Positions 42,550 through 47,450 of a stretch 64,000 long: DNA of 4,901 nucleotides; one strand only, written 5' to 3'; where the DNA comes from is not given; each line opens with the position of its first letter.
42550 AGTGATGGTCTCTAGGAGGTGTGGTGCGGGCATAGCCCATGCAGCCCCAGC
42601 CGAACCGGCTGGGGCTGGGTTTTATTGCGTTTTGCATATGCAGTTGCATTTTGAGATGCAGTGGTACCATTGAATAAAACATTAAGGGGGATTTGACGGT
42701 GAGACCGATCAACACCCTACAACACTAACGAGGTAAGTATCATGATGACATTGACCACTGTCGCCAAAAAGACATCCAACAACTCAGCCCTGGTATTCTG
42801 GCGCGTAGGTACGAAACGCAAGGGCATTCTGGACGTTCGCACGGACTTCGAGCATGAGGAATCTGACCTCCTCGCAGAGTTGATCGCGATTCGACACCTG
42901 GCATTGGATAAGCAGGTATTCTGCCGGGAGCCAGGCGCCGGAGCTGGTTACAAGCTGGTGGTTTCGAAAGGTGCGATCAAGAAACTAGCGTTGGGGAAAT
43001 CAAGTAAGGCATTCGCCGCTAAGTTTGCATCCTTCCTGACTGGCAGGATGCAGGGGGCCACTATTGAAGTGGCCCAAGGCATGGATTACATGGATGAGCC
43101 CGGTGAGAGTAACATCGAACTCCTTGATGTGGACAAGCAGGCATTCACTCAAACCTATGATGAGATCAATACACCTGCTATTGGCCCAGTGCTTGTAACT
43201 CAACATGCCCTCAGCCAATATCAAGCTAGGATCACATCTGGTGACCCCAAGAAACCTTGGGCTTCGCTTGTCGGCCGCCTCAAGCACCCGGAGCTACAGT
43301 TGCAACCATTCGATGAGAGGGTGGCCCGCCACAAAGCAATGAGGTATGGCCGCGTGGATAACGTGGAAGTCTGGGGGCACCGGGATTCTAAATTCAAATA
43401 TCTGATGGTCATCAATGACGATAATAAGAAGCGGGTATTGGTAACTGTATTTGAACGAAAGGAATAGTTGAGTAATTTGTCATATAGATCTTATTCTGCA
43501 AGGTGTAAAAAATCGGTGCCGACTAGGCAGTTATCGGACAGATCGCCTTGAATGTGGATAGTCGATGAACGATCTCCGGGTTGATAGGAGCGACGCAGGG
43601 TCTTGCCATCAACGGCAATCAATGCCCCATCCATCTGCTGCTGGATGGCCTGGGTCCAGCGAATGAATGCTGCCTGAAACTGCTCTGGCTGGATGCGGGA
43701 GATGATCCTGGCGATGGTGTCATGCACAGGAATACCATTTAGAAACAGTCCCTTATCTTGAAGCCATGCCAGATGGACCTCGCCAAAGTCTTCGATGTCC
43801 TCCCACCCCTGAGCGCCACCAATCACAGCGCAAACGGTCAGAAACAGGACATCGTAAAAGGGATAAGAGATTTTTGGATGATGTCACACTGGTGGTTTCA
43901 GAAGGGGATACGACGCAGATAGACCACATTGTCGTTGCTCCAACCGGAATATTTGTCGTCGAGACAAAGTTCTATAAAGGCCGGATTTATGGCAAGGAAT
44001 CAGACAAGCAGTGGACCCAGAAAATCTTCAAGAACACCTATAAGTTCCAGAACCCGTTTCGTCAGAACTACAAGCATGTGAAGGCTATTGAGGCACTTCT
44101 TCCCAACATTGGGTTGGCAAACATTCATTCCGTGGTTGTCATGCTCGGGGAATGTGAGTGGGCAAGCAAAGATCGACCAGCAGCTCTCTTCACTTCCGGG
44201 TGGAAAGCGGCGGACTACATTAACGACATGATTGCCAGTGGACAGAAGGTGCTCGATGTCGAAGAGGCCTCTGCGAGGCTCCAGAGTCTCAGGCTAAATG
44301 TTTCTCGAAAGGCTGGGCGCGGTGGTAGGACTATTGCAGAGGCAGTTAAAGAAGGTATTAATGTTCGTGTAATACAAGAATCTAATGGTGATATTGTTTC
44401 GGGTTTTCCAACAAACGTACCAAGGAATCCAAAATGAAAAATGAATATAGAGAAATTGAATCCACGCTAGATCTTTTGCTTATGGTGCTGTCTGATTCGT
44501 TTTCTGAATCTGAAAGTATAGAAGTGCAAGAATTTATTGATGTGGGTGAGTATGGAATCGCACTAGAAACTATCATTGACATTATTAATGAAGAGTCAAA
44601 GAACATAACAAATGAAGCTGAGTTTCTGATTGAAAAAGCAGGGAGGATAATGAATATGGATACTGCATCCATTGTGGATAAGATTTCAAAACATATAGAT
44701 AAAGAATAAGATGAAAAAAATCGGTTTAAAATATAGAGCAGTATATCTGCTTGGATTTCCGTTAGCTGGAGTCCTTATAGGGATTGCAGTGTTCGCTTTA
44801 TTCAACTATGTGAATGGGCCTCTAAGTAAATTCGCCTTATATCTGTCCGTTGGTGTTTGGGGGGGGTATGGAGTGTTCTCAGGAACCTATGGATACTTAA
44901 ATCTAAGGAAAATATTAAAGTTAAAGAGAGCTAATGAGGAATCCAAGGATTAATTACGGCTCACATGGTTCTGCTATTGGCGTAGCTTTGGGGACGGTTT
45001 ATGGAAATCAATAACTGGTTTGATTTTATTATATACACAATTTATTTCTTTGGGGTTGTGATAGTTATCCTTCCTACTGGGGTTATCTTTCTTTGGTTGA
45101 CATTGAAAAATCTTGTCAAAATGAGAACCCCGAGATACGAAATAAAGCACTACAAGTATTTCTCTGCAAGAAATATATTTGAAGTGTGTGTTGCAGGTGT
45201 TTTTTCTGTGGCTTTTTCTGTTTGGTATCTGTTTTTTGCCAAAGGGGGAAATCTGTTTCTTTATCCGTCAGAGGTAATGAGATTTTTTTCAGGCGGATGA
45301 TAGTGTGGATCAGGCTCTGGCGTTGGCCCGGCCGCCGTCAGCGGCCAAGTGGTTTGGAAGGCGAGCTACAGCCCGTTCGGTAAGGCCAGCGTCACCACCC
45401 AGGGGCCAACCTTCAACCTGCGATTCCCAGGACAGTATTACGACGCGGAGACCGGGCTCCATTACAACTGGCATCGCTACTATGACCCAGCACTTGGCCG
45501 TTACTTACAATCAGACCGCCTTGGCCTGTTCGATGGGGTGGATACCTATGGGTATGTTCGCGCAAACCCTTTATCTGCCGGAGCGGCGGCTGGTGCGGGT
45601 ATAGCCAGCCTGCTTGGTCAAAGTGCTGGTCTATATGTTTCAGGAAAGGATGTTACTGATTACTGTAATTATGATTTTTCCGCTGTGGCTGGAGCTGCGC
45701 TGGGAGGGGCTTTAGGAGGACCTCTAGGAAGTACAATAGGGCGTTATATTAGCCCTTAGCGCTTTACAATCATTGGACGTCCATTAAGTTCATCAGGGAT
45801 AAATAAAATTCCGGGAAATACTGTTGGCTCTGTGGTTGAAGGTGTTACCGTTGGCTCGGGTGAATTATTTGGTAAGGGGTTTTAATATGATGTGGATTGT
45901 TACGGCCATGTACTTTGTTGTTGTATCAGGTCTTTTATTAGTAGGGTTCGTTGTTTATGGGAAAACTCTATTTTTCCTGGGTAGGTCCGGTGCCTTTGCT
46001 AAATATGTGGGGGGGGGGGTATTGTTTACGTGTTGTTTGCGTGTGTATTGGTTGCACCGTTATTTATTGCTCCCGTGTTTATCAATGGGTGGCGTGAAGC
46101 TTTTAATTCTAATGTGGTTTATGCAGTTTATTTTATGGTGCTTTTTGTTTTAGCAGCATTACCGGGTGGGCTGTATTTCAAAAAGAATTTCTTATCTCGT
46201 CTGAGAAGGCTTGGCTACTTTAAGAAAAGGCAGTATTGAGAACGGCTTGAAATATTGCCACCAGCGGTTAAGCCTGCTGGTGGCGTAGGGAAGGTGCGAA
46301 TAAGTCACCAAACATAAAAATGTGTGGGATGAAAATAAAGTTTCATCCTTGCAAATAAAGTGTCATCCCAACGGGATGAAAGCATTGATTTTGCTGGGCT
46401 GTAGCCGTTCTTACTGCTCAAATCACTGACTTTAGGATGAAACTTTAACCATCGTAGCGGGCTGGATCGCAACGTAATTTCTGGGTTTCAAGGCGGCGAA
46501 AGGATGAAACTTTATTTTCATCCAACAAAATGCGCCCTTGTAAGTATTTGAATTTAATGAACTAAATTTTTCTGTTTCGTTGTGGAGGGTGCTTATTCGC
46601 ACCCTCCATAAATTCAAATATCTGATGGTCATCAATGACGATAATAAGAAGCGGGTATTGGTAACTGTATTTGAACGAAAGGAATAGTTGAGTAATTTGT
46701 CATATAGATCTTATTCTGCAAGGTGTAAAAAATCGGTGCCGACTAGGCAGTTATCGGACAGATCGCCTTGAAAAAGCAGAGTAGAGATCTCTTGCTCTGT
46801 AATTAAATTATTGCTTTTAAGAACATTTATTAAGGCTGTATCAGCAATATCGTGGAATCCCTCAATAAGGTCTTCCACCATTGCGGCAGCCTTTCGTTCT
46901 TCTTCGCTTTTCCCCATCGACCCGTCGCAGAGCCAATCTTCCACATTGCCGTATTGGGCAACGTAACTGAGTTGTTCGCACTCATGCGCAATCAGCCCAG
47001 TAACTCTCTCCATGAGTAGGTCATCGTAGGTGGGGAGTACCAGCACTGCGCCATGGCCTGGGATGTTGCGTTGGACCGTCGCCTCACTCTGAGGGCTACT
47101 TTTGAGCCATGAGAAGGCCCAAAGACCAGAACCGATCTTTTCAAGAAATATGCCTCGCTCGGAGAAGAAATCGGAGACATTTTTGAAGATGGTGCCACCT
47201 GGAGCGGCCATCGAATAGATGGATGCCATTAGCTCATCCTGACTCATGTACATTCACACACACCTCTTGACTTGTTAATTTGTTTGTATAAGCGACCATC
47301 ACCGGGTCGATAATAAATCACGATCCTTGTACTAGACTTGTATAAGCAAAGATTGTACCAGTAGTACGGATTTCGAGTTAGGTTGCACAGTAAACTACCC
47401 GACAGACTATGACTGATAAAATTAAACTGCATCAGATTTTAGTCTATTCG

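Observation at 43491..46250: Stacked orphan toxin/immunity-like cassettes: truncated NERD nuclease, small AT-rich genes, an orphan Rhs C-terminal toxin fragment and a membrane immunity candidate, next to an H-repeat transposase fragment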

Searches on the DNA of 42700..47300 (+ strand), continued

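Call 21: get_annotated_region(hit=H30, flank=4000)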
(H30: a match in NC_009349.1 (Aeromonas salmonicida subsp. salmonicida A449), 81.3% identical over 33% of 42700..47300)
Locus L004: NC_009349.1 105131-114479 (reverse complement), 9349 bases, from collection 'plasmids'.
description: Aeromonas salmonicida subsp. salmonicida A449 plasmid 4, complete sequence
organism: Aeromonas salmonicida subsp. salmonicida A449 (NCBI taxid 382245)
taxonomy: Bacteria; Pseudomonadota; Gammaproteobacteria; Aeromonadales; Aeromonadaceae; Aeromonas; Aeromonas salmonicida; Aeromonas salmonicida subsp. salmonicida A449
host: -; source: -; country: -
typing (MOB-suite, as given by PLSDB): conjugative; replicon rep_cluster_71; relaxase MOBH,MOBH; mating-pair formation MPF_F
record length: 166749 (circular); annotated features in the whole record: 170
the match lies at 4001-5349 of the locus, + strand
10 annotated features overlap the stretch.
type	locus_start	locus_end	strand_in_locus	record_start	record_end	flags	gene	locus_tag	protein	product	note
CDS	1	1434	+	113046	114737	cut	-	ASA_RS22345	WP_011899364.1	toprim domain-containing protein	-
CDS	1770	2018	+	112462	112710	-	-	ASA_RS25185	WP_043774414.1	hypothetical protein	-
CDS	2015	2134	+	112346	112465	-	-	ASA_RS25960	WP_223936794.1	hypothetical protein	-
CDS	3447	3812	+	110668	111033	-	-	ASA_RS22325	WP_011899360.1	hypothetical protein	-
CDS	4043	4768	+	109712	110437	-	-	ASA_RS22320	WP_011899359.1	hypothetical protein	-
CDS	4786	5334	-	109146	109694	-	-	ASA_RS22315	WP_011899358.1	hypothetical protein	-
CDS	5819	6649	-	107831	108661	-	-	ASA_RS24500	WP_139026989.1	hypothetical protein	-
CDS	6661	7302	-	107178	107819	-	-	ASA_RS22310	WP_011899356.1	hypothetical protein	-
CDS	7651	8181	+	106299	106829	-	-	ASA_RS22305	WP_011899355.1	hypothetical protein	-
CDS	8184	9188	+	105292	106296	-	-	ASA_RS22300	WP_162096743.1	tyrosine-type recombinase/integrase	GO:0015074 - DNA integration [Evidence IEA]; GO:0006310 - DNA recombination [Evidence IEA]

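Call 22: get_annotated_region(hit=H66, flank=1500)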
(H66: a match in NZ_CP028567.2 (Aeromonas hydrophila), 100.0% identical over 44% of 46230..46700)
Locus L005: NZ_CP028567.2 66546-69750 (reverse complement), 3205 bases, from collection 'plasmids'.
description: Aeromonas hydrophila subsp. hydrophila strain WCHAH045096 plasmid pMCR5_045096, complete sequence
organism: Aeromonas hydrophila (NCBI taxid 196023)
taxonomy: Bacteria; Pseudomonadota; Gammaproteobacteria; Aeromonadales; Aeromonadaceae; Aeromonas; Aeromonas hydrophila
host: -; source: Pure Culture,Sewage; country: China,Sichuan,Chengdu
typing (MOB-suite, as given by PLSDB): mobilizable; replicon rep_cluster_2037; relaxase MOBH
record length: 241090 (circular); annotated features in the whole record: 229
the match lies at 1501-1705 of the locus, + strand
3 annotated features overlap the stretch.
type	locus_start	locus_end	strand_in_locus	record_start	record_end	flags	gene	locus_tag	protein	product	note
CDS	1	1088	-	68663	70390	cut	-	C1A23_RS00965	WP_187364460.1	ATP-dependent helicase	-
CDS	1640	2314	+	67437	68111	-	-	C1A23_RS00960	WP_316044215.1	DNA/RNA non-specific endonuclease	-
CDS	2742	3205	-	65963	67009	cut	-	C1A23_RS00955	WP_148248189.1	hypothetical protein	-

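Call 64: get_annotated_region(hit=H69, flank=150)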
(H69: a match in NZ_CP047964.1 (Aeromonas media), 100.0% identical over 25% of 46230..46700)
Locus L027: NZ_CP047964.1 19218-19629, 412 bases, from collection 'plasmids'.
description: Aeromonas media strain MC64 plasmid pMC64B, complete sequence
organism: Aeromonas media (NCBI taxid 651)
taxonomy: Bacteria; Pseudomonadota; Gammaproteobacteria; Aeromonadales; Aeromonadaceae; Aeromonas; Aeromonas media
host: -; source: cell culture,hospital; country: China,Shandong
typing (MOB-suite, as given by PLSDB): mobilizable; replicon rep_cluster_2037; relaxase MOBV
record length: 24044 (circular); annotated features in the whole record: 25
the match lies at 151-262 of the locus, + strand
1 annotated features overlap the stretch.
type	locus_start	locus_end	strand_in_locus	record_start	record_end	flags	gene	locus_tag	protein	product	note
CDS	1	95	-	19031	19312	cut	-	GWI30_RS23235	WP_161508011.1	hypothetical protein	-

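Call 65: get_annotated_region(hit=H71, flank=150)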
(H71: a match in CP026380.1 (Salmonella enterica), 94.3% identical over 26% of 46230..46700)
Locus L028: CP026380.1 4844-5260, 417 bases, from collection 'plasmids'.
description: Salmonella enterica subsp. enterica serovar Senftenberg strain N17-509 plasmid pN17-509
organism: Salmonella enterica (NCBI taxid 28150)
taxonomy: Bacteria; Pseudomonadota; Gammaproteobacteria; Enterobacterales; Enterobacteriaceae; Salmonella; Salmonella enterica
host: -; source: chromosomal DNA,bacterial culture; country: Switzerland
typing (MOB-suite, as given by PLSDB): non-mobilizable
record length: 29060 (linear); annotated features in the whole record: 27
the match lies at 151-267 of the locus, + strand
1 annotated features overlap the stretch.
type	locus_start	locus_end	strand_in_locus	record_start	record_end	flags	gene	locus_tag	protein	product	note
CDS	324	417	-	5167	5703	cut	-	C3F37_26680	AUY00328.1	hypothetical protein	-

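Call 66: get_annotated_region(hit=H67, flank=150)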
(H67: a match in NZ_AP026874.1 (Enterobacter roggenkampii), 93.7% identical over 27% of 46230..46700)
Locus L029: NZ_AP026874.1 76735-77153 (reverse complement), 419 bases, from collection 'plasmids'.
description: Enterobacter roggenkampii strain KAM546 plasmid pKAM546_1, complete sequence
organism: Enterobacter roggenkampii (NCBI taxid 1812935)
taxonomy: Bacteria; Pseudomonadota; Gammaproteobacteria; Enterobacterales; Enterobacteriaceae; Enterobacter; Enterobacter roggenkampii
host: -; source: Microbe; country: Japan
typing (MOB-suite, as given by PLSDB): mobilizable; replicon IncFIA,IncFIB
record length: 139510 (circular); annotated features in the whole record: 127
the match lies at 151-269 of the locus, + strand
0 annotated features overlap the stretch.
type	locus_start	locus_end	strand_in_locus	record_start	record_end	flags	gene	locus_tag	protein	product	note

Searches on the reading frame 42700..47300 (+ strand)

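Call 20: search_protein_families(library=ncbifam, proteins=[L002:6707-7057:+, L002:2497-6705:+], max_evalue=0.01)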
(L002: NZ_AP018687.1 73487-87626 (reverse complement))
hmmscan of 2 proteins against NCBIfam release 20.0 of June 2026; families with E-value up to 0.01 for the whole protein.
L002:6707-7057:+ (116 aa): 0 families

L002:2497-6705:+ (1402 aa): 3 families
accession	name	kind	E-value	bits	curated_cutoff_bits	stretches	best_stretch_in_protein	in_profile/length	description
TIGR01643.1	YD_repeat_2x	repeat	1.7e-57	189.7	15.8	8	622-662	1-41/42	YD repeat-containing protein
NF041261.1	RHS_core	equivalog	1.5e-51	175.4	2000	6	1152-1253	1158-1260/1261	RHS element core protein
TIGR03696.1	Rhs_assc_core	domain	3.9e-23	81.7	32.5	1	1178-1253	1-75/76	RHS repeat-associated core domain-containing protein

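Call 31: search_protein_families(library=padloc, proteins=[L002:1700-2383:+], max_evalue=0.001)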
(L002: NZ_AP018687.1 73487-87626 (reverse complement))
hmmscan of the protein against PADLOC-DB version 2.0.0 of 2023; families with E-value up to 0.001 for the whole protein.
L002:1700-2383:+ (227 aa): 1 family
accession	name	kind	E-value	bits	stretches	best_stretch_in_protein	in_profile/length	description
PDLC02512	PglW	-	2.4e-08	30.3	1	70-143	40-111/1403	PglW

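Call 36: search_protein_families(library=pfam, proteins=[L001:7099-7788:+, L002:6223-6705:+, L002:6707-7057:+, L002:1150-1683:+, L001:8818-9270:+, L001:9286-9888:-], max_evalue=0.05)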
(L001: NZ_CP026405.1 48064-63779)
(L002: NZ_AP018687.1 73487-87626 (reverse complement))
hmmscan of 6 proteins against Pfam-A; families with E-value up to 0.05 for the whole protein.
L001:7099-7788:+ (229 aa): 4 families
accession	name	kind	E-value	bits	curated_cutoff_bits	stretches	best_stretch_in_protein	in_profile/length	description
PF14436.11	EndoU_bacteria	-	1.3e-11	45.4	25.3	1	156-222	64-128/129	Bacterial EndoU nuclease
PF17780.6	OCRE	-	0.00094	19.6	24.7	1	1-29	12-42/52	OCRE domain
PF15232.11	DUF4585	-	0.0043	17.5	27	1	1-26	16-41/73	Domain of unknown function (DUF4585)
PF07879.16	PHB_acc_N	-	0.027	15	25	0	12-30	5-23/61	PHB/PHA accumulation regulator DNA-binding domain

L002:6223-6705:+ (160 aa): 3 families
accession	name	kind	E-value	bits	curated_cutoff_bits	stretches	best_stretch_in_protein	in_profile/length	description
PF13488.11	Gly-zipper_Omp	-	0.0088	16.4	25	1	94-116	20-42/46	Glycine zipper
PF13441.11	Gly-zipper_YMGG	-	0.017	15.3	28.9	1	16-49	5-39/45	YMGG-like Gly-zipper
PF24241.1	Deam_C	-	0.026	14.9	27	1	72-99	77-104/136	Putative cytidine deaminase, C-terminal domain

L002:6707-7057:+ (116 aa): 0 families

L002:1150-1683:+ (177 aa): 0 families

L001:8818-9270:+ (150 aa): 3 families
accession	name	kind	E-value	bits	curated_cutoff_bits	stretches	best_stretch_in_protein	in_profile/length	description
PF20649.3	COG5_C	-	0.0075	16.7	24.7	1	35-147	51-128/186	Conserved oligomeric Golgi complex subunit 5, C-terminal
PF13767.11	DUF4168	-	0.014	16.9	25.8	1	28-86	3-68/95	Domain of unknown function (DUF4168)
PF13623.11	SurA_N_2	-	0.049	13.9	28.5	0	46-103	62-120/145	SurA-like N-terminal domain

L001:9286-9888:- (200 aa): 0 families

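Call 38: find_related_loci(query=L002:6223-6705:+, collection=genome_contigs, flank=6000)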
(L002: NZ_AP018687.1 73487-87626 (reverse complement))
Query L002:6223-6705:+ (160 aa) in genome_contigs; peptide patterns used: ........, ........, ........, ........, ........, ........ (x = any residue, [..] = any of these).
139 stretches matched a pattern; 3 encode a relative of the query (tblastn E <= 1e-3); 3 distinct loci.
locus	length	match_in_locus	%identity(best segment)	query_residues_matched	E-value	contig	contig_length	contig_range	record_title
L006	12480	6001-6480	100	1-160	2e-99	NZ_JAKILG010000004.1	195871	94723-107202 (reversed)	Shewanella profunda strain DSM 15900 contig00004, whole genome shotgun sequence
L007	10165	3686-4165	66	1-160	4e-33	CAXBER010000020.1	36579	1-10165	MAG TPA_asm: uncultured Pseudohongiella sp. isolate ERR2762121_binner12_Refined_5 genome assembly, contig: ERZ3421540.15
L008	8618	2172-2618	59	2-150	3e-24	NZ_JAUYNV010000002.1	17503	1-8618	MAG: Methyloversatilis sp. isolate C4_concoct.bin.34 C4_k141_623692, whole genome shotgun sequence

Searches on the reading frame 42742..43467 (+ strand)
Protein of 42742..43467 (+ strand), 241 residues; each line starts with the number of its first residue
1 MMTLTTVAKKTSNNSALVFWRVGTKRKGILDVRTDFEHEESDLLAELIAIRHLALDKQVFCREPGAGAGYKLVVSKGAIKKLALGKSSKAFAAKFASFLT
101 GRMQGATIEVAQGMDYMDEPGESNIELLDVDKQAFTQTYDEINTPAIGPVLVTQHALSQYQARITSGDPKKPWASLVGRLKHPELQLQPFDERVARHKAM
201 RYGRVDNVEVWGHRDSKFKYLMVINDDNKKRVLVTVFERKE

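Call 4: search_protein_families(library=pfam, proteins=[window:42742-43467:+], max_evalue=0.1)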
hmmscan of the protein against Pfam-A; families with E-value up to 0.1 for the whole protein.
window:42742-43467:+ (241 aa): 0 families

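Call 20: search_protein_families(library=ncbifam, proteins=[window:42742-43467:+], max_evalue=0.01)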
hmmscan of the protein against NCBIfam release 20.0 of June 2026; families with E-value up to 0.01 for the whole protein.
window:42742-43467:+ (241 aa): 0 families

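Call 31: search_protein_families(library=padloc, proteins=[window:42742-43467:+], max_evalue=0.001)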
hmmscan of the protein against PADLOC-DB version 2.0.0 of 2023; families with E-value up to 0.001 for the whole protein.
window:42742-43467:+ (241 aa): 0 families

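Call 61: find_encoding_contigs(protein=window:42742-43467:+, flank=6000, max_places=10)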
Protein window:42742-43467:+ (241 aa): 4 contigs read that carry it; 3 places shown.
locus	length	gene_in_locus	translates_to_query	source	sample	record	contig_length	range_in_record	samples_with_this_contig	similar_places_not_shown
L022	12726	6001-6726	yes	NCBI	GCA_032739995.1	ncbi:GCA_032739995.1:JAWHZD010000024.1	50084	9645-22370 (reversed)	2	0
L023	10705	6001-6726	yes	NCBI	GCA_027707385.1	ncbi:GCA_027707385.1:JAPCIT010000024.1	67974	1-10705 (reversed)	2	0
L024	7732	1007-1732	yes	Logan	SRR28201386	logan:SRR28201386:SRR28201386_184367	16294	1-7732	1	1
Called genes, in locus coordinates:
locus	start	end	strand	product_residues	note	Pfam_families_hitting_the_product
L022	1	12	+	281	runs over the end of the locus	-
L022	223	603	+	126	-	-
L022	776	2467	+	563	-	PF08273:Zn_Ribbon_Prim, PF23639:DUF7146, PF13362:Toprim_3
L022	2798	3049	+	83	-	-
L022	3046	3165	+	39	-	-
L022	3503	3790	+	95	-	-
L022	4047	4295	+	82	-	-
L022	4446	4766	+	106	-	-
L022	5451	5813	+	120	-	-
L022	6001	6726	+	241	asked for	-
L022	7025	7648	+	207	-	PF08378:NERD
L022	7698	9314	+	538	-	PF14104:DUF4277, PF01609:DDE_Tnp_1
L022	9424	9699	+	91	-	-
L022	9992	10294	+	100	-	-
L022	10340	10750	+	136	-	PF25023:TEN_YD-shell (weak)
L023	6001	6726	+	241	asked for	-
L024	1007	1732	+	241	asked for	-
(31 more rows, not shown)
